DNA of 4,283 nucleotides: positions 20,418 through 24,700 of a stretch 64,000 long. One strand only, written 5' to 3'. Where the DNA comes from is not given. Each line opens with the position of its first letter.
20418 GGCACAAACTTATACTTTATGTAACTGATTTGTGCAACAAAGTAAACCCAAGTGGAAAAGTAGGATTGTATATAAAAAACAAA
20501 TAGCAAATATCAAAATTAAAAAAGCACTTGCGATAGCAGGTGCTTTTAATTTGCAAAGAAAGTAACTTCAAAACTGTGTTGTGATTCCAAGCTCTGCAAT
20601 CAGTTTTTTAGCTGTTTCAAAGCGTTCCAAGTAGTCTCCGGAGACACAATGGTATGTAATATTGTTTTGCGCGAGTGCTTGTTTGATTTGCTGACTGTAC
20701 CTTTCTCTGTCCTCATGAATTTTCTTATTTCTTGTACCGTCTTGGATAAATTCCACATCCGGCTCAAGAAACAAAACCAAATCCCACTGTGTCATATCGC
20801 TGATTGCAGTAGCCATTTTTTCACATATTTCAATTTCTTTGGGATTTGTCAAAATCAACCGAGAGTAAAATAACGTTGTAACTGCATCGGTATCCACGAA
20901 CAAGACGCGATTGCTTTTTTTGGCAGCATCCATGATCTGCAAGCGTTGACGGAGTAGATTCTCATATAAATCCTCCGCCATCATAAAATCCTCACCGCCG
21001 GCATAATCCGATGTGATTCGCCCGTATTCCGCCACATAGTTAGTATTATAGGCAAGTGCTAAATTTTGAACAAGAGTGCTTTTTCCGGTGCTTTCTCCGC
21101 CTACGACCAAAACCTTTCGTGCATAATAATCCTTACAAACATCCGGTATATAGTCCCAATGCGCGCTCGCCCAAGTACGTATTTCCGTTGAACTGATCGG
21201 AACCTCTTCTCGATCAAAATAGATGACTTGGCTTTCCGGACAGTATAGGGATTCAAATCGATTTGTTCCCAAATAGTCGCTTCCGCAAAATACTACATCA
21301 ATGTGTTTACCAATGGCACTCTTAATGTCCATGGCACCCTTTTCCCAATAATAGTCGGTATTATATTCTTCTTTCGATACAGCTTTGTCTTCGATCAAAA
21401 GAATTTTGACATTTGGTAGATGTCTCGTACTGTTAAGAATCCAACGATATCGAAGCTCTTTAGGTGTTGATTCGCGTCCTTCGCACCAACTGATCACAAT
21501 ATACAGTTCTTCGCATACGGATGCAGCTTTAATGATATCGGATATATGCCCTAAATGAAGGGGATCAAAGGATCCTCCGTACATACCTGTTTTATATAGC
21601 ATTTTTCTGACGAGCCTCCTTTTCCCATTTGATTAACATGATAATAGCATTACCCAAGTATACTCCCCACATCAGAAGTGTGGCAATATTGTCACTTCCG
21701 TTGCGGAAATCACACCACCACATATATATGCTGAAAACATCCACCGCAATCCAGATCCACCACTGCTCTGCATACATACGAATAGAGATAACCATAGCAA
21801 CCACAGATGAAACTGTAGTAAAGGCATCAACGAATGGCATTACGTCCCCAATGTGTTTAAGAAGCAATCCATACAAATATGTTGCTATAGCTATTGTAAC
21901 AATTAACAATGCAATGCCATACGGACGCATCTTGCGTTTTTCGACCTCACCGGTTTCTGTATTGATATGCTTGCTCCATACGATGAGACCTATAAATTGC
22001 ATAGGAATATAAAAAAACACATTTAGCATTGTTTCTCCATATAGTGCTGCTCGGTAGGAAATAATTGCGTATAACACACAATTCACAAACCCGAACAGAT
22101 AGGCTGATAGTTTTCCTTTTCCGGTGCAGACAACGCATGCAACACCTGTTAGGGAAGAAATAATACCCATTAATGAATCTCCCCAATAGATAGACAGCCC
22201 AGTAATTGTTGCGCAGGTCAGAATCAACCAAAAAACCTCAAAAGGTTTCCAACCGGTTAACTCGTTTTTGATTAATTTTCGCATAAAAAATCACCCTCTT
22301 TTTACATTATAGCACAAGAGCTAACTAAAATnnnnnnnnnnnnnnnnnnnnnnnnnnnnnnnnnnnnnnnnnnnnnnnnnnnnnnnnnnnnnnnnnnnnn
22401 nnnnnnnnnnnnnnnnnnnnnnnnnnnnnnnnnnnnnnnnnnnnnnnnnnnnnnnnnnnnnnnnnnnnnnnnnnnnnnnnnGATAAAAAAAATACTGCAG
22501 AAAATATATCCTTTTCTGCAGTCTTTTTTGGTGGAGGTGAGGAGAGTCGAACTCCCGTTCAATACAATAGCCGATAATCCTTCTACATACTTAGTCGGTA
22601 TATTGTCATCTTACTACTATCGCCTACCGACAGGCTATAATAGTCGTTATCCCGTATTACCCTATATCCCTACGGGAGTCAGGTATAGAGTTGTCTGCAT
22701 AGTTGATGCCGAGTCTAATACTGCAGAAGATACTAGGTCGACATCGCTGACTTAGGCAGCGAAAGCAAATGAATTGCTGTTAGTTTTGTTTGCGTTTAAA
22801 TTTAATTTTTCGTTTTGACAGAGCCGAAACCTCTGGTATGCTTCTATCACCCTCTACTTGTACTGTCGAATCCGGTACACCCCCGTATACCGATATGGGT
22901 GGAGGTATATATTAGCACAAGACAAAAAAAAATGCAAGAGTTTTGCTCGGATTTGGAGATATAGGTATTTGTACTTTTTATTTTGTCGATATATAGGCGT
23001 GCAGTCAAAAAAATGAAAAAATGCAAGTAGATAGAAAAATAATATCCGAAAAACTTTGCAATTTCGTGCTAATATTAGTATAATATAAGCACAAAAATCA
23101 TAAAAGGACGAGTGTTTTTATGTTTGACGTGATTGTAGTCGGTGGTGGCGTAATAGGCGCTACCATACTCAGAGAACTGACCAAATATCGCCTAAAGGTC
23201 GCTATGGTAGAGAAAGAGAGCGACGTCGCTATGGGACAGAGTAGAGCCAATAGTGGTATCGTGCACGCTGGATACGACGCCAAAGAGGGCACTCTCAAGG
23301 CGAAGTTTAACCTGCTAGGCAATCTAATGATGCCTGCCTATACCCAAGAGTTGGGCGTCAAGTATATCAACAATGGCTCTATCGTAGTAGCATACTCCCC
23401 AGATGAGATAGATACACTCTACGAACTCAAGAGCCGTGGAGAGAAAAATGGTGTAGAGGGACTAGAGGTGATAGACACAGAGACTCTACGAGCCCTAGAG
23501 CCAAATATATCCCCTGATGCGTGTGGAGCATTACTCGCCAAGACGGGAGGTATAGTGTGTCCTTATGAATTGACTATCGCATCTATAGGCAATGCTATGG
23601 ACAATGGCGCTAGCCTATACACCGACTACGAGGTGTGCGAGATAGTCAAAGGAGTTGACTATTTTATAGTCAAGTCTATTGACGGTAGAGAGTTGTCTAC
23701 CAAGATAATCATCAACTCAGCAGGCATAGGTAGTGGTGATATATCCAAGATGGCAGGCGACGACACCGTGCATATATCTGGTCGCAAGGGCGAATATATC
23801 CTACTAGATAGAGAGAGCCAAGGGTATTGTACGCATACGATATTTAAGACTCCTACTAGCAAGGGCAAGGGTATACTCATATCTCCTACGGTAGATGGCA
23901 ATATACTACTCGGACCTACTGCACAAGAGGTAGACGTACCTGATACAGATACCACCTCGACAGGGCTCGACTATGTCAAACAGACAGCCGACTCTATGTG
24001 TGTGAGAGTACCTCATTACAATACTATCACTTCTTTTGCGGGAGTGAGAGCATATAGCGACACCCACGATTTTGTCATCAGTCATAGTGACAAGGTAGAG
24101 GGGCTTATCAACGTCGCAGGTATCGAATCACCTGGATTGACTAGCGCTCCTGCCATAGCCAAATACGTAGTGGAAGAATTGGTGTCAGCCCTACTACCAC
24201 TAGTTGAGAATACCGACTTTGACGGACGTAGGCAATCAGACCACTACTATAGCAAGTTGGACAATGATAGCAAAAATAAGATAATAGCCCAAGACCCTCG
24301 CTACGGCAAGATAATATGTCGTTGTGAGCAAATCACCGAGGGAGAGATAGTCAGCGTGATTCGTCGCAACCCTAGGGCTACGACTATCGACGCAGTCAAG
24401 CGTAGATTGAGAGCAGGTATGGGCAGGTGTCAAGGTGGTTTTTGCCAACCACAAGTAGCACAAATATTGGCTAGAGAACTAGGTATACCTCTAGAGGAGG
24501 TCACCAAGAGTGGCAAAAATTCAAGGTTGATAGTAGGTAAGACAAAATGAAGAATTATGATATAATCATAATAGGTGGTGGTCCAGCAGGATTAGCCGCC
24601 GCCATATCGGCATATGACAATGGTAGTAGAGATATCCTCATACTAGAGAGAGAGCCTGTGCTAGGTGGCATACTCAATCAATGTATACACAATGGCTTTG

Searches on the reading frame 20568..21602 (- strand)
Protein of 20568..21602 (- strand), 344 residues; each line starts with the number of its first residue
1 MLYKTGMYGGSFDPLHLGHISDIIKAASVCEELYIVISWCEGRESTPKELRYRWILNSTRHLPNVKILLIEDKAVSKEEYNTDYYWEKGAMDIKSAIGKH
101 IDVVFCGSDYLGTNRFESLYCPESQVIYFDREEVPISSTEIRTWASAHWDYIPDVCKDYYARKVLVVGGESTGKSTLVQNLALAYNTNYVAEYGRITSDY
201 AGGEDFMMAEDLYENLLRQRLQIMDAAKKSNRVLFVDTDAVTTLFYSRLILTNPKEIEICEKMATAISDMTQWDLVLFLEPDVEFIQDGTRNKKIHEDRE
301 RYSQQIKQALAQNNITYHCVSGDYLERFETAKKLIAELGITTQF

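Call 7: search_protein_families(library=pfam, proteins=[window:20568-21602:-], max_evalue=0.01)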
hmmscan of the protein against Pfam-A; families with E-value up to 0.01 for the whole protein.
window:20568-21602:- (344 aa): 5 families
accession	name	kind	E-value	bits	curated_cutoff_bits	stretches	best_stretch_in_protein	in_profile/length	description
PF13521.12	AAA_28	-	1.2e-28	100.9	27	1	163-327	1-164/164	AAA domain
PF01467.32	CTP_transf_like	-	6.4e-09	36.5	21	1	7-143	1-132/133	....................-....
PF08218.17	Citrate_ly_lig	-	1.9e-05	24.8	20.9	1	13-89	9-84/182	Citrate lyase ligase C-terminal domain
PF12775.13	AAA_7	-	0.0029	17.6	25.8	1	132-237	5-107/181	P-loop containing dynein motor region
PF00503.26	G-alpha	-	0.0081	15.8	48.8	0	162-287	20-104/333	G-protein alpha subunit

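Call 16: find_encoding_contigs(protein=window:20568-21602:-, flank=6000, max_places=10)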
Protein window:20568-21602:- (344 aa): 6 contigs read that carry it; 3 places shown.
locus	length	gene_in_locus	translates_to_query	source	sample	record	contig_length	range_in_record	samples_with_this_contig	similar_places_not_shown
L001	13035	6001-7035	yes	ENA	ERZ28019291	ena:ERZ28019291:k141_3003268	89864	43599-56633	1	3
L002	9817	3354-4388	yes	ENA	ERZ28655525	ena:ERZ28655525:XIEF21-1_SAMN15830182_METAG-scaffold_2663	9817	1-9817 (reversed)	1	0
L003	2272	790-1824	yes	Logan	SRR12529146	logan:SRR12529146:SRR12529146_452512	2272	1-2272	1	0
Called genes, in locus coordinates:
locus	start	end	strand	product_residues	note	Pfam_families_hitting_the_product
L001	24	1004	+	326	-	PF00248:Aldo_ket_red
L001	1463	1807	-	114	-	PF07892:DUF1667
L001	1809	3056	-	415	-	PF00070:Pyr_redox (faint), PF00890:FAD_binding_2 (weak), PF01266:DAO (faint), PF03486:HI0933_like (faint), PF07992:Pyr_redox_2, PF12831:FAD_oxidored, PF13450:NAD_binding_8 (faint), PF13738:Pyr_redox_3 (weak)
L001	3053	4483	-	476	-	PF01266:DAO, PF04324:Fer2_BFD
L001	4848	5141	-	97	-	-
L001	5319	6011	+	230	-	PF04973:NMN_transporter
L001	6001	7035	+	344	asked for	PF01467:CTP_transf_like (weak), PF08218:Citrate_ly_lig (faint), PF13521:AAA_28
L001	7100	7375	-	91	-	-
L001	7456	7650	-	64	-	-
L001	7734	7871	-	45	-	-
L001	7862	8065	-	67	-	-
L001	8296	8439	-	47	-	-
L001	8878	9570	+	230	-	PF02397:Bac_transf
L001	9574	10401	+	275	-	PF03328:HpcH_HpaI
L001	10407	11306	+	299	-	PF00389:2-Hacid_dh, PF02826:2-Hacid_dh_C, PF00670:AdoHcyase_NAD (weak), PF01262:AlaDh_PNT_C (weak)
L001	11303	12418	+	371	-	PF13477:Glyco_trans_4_2, PF13439:Glyco_transf_4 (weak), PF00534:Glycos_transf_1, PF13692:Glyco_trans_1_4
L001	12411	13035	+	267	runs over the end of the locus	PF00535:Glycos_transf_2, PF10111:Glyco_tranf_2_2, PF13641:Glyco_tranf_2_3, PF13632:Glyco_trans_2_3 (weak)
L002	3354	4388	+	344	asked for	PF01467:CTP_transf_like (weak), PF08218:Citrate_ly_lig (faint), PF13521:AAA_28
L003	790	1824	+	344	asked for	PF01467:CTP_transf_like (weak), PF08218:Citrate_ly_lig (faint), PF13521:AAA_28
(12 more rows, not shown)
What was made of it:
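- A gene caller annotated the 47-aa ORF in L001 (call 16).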

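Call 74: search_protein_families(library=padloc, proteins=[window:20568-21602:-], max_evalue=1)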
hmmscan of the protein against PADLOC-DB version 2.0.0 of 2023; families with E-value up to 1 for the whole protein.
window:20568-21602:- (344 aa): 3 families
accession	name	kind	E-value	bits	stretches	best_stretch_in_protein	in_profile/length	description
PDLC02497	BrxF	-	0.0084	13.9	1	156-190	14-48/158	BrxF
PDLC04140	mad8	-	0.012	13.1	1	162-252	28-86/314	mads_8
PDLC03878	NsnB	-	0.016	12.9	1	165-223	25-83/345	-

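Call 75: search_protein_families(library=ncbifam, proteins=[window:20568-21602:-], max_evalue=0.1)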
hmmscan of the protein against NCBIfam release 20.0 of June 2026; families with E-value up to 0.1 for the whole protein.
window:20568-21602:- (344 aa): 20 families
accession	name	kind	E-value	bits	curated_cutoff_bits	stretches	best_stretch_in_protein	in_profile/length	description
TIGR01526.1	nadR_NMN_Atrans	equivalog_domain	2.5e-57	194.6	341.15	1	4-328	2-325/325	nicotinamide-nucleotide adenylyltransferase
NF005988.0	PRK08099.1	equivalog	5.6e-54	183.8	201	1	4-337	65-404/411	multifunctional transcriptional regulator/nicotinamide-nucleotide adenylyltransferase/ribosylnicotinamide kinase NadR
TIGR01510.1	coaD_prev_kdtB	equivalog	2.6e-10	40.5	103.3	1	6-72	2-69/155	pantetheine-phosphate adenylyltransferase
TIGR00125.1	cyt_tran_rel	domain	6.3e-09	35.9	27.7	1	6-38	2-34/65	adenylyltransferase/cytidyltransferase family protein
NF000840.1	PRK00071.1-3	equivalog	1.3e-06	28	150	1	3-67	6-76/201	nicotinate-nucleotide adenylyltransferase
TIGR00482.1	TIGR00482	equivalog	2.3e-06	27.8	112.45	1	7-71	1-71/194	nicotinate (nicotinamide) nucleotide adenylyltransferase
NF005519.0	PRK07152.1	equivalog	7.4e-05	21.8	315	1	4-27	2-24/361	nicotinate-nucleotide adenylyltransferase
NF000839.0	PRK00071.1-1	equivalog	9e-05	22.5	187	1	5-29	8-32/219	nicotinate-nucleotide adenylyltransferase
TIGR01518.1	g3p_cytidyltrns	equivalog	0.00023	21.3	165.4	1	10-142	5-122/125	glycerol-3-phosphate cytidylyltransferase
NF001985.0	PRK00777.1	subfamily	0.0011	19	104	1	4-37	5-38/157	pantetheine-phosphate adenylyltransferase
NF000841.0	PRK00071.1-4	equivalog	0.0015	18.4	197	0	4-26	8-32/194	nicotinate-nucleotide adenylyltransferase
NF000843.0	PRK00071.2-2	equivalog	0.0059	16.1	240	1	4-21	13-30/212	nicotinate-nucleotide adenylyltransferase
NF003791.0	PRK05379.2-3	equivalog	0.0062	15.8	409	1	2-38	4-40/340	bifunctional nicotinamide-nucleotide adenylyltransferase/Nudix hydroxylase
NF041124.1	CoaD_Thcocales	equivalog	0.0071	16.3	290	1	3-38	4-39/156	phosphopantetheine adenylyltransferase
NF002243.0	PRK01153.1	subfamily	0.018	14.6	127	1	6-40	3-37/175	nicotinamide-nucleotide adenylyltransferase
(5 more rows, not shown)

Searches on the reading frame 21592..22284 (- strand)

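Call 7: search_protein_families(library=pfam, proteins=[window:21592-22284:-], max_evalue=0.01)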
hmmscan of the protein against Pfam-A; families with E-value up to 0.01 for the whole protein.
window:21592-22284:- (230 aa): 2 families
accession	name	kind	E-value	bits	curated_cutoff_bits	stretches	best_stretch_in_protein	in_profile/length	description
PF04973.17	NMN_transporter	-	2.4e-47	161.6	27.3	1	37-222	1-175/175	Nicotinamide mononucleotide transporter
PF17684.7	SCAB-PH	-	0.0066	17.1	26.4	1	162-223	23-84/108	PH domain of plant-specific actin-binding protein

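Call 75: search_protein_families(library=ncbifam, proteins=[window:21592-22284:-], max_evalue=0.1)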
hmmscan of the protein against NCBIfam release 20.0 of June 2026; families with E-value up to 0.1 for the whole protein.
window:21592-22284:- (230 aa): 4 families
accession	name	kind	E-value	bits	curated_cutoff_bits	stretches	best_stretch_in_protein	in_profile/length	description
TIGR01528.1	NMN_trans_PnuC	equivalog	1.2e-40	139.5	42.45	1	37-226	2-187/187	nicotinamide riboside transporter PnuC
NF011926.0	PRK15397.1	subfamily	3.9e-18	66.2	335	2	37-134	23-119/239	nicotinamide riboside transporter PnuC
NF052597.1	FILTED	domain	0.025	14.9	40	1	112-170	41-98/110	FILTED domain-containing surface protein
NF007878.0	PRK10582.1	equivalog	0.066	13.4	144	0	55-132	11-91/109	cytochrome o ubiquinol oxidase subunit IV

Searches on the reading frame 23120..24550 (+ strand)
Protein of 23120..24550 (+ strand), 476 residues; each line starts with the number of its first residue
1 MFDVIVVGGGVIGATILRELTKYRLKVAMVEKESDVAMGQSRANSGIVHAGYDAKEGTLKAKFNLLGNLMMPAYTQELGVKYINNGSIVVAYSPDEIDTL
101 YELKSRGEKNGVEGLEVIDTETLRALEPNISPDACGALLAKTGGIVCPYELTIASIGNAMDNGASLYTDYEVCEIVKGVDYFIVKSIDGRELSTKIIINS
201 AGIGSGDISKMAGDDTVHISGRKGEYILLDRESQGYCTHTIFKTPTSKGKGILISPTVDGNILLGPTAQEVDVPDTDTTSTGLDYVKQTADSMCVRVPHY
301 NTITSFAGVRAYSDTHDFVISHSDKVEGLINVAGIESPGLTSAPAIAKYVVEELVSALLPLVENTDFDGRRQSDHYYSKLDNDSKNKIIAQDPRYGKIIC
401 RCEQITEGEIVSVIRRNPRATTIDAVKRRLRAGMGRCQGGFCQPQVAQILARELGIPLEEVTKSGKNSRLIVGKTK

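Call 7: search_protein_families(library=pfam, proteins=[window:23120-24550:+], max_evalue=0.01)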
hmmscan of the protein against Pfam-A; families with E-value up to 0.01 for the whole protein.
window:23120-24550:+ (476 aa): 5 families
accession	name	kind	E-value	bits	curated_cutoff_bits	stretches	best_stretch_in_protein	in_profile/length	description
PF01266.30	DAO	-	1.2e-60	206.4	27.9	1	3-352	1-352/353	FAD dependent oxidoreductase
PF04324.20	Fer2_BFD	-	1.5e-15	57.7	26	1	398-452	1-50/50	BFD-like [2Fe-2S] binding domain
PF07992.20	Pyr_redox_2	-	0.00042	20.3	26.1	1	2-68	1-58/291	Pyridine nucleotide-disulphide oxidoreductase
PF13450.12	NAD_binding_8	-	0.0032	18.2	21.9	1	6-37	1-32/68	NAD(P)-binding Rossmann-like domain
PF00070.33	Pyr_redox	-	0.0088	17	22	0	4-36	2-34/82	Pyridine nucleotide-disulphide oxidoreductase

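Call 27: find_related_loci(query=window:23120-24550:+, collection=genome_contigs, flank=10000)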
Query window:23120-24550:+ (476 aa) in genome_contigs; peptide patterns used: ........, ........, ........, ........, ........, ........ (x = any residue, [..] = any of these).
260 stretches matched a pattern; 187 encode a relative of the query (tblastn E <= 1e-3); the best 80 are kept; 80 distinct loci.
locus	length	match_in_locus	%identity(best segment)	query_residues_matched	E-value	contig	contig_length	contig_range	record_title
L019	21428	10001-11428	64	1-476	0e+0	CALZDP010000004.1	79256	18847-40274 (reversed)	MAG: uncultured Clostridia bacterium isolate SRR14474050_bin.7_metaWRAP_v1.3_MAG genome assembly, contig: ERZ9423997.17,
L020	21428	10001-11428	65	1-476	0e+0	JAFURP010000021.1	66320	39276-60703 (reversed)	MAG: Clostridia bacterium isolate RGIG4762 Roe_deer_Rectum.Co__c417652, whole genome shotgun sequence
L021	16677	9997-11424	64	1-476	0e+0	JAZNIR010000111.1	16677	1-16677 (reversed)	MAG: Candidatus Scatosoma sp. isolate T1900044684_TS20190150.MAGScoT_cleanbin_000025 SGB_1711_k141_1075768, whole genome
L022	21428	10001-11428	65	1-476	0e+0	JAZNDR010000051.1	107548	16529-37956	MAG: Candidatus Scatosoma sp. isolate T1900044726_TS20190192.MAGScoT_cleanbin_000039 SGB_1952_k141_1945502, whole genome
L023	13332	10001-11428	63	1-476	0e+0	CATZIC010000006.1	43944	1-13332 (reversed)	MAG TPA_asm: uncultured Clostridia bacterium isolate ERR9578231_bin.11_MetaWRAP_v1.3_MAG genome assembly, contig: ERZ185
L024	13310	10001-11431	65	1-476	0e+0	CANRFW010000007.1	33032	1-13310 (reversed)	MAG: uncultured Clostridia bacterium isolate Lapin-023__bin33 genome assembly, contig: Lapin-023__NODE_1822_length_33032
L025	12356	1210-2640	65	1-476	0e+0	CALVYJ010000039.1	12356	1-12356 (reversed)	MAG: uncultured Clostridia bacterium isolate BRZ_BM__bin111 genome assembly, contig: BRZ_BM__NODE_6994_length_12356_cov_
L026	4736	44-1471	65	1-476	0e+0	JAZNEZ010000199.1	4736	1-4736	MAG: Candidatus Scatosoma sp. isolate T1900044716_TS20190182.MAGScoT_cleanbin_000046 SGB_1879_k141_176634, whole genome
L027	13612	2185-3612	63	1-476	0e+0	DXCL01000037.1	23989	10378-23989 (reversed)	MAG TPA_asm: Candidatus Borkfalkia avistercoris isolate CHK187-5294 CHK187__C310081_L23989_SAMEA5754831, whole genome sh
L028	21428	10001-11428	66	1-476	0e+0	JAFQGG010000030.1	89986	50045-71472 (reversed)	MAG: Clostridia bacterium isolate RGIG1792 Goat_Cecum-4__c373314, whole genome shotgun sequence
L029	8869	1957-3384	64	1-476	0e+0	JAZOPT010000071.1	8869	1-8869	MAG: Candidatus Scatosoma sp. isolate T1900045571_YK20190265.MAGScoT_cleanbin_000020 SGB_7980_k141_2080505, whole genome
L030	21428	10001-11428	64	1-476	0e+0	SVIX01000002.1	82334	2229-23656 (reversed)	MAG: Clostridiales bacterium isolate SIG420 NODE_7231_length_82334_cov_1.908244, whole genome shotgun sequence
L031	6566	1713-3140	63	1-476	0e+0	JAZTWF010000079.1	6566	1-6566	MAG: Candidatus Scatosoma sp. isolate T1900045334_YK20190023.MAGScoT_cleanbin_000074 SGB_6574_k141_1201115, whole genome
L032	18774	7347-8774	63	1-476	0e+0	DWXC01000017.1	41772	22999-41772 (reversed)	MAG TPA_asm: Candidatus Borkfalkia stercoripullorum isolate CHK196-13738 CHK196__C89032_L41772_SAMEA5754840, whole genom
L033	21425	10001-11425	64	2-476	0e+0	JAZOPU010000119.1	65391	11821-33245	MAG: Candidatus Scatosoma sp. isolate T1900045571_YK20190265.MAGScoT_cleanbin_000012 SGB_7979_k141_2064443, whole genome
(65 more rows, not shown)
